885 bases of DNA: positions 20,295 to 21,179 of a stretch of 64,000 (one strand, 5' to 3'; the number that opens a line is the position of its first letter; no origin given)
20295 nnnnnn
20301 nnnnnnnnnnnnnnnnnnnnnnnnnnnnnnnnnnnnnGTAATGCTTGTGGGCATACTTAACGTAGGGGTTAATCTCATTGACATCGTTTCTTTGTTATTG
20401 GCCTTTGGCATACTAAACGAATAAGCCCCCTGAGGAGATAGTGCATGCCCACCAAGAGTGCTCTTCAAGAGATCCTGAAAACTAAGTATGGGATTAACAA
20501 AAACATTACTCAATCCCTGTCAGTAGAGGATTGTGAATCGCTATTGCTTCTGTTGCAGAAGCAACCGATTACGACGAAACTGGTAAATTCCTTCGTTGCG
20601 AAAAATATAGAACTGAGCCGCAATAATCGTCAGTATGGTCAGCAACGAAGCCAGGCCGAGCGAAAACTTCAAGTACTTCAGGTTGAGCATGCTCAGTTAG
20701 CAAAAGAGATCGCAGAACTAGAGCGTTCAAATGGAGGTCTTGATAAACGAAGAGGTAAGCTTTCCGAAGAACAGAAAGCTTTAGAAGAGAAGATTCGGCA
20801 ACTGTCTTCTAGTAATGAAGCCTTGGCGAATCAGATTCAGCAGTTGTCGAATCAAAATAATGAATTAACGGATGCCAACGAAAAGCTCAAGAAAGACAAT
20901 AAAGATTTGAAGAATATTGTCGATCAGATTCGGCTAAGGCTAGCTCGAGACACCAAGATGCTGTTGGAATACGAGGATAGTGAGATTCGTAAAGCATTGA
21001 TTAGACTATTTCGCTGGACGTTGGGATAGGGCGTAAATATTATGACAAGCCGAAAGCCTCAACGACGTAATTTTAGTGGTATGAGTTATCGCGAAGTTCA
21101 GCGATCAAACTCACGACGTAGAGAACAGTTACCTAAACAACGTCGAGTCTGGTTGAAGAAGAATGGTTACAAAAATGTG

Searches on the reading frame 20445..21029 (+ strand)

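Call 8: search_protein_families(library=pfam, proteins=[window:20445-21029:+], max_evalue=0.01)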
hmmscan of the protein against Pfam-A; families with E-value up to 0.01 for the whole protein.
window:20445-21029:+ (194 aa): 10 families
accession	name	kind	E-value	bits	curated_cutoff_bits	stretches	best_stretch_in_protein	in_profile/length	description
PF14662.11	KASH_CCD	-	0.00011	22.7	43.3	1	59-161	49-148/191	Coiled-coil region of CCDC155 or KASH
PF00170.26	bZIP_1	-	0.00024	21.6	27.6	1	103-145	21-63/64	bZIP transcription factor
PF08614.16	ATG16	-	0.00032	21.4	33.7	1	66-155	95-184/200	Autophagy protein 16 (ATG16)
PF06005.17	ZapB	-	0.00033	21.5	31.5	0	111-166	7-62/71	Cell division protein ZapB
PF08286.16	Spc24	-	0.0024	18.5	25.3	0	99-187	2-81/109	Spc24 subunit of Ndc80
PF11932.13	DUF3450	-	0.0035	17.1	32.6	1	101-166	37-102/241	Protein of unknown function (DUF3450)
PF04325.18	DUF465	-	0.0047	17.4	25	0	77-97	3-23/48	Protein of unknown function (DUF465)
PF11559.13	ADIP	-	0.0051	17.3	34.3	0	107-157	51-122/151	Afadin- and alpha -actinin-Binding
PF04977.20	DivIC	-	0.0052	17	28.9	0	126-162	21-57/80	Septum formation initiator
PF17675.6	APG6_N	-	0.0097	16.8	45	0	57-115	37-95/132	Apg6 coiled-coil region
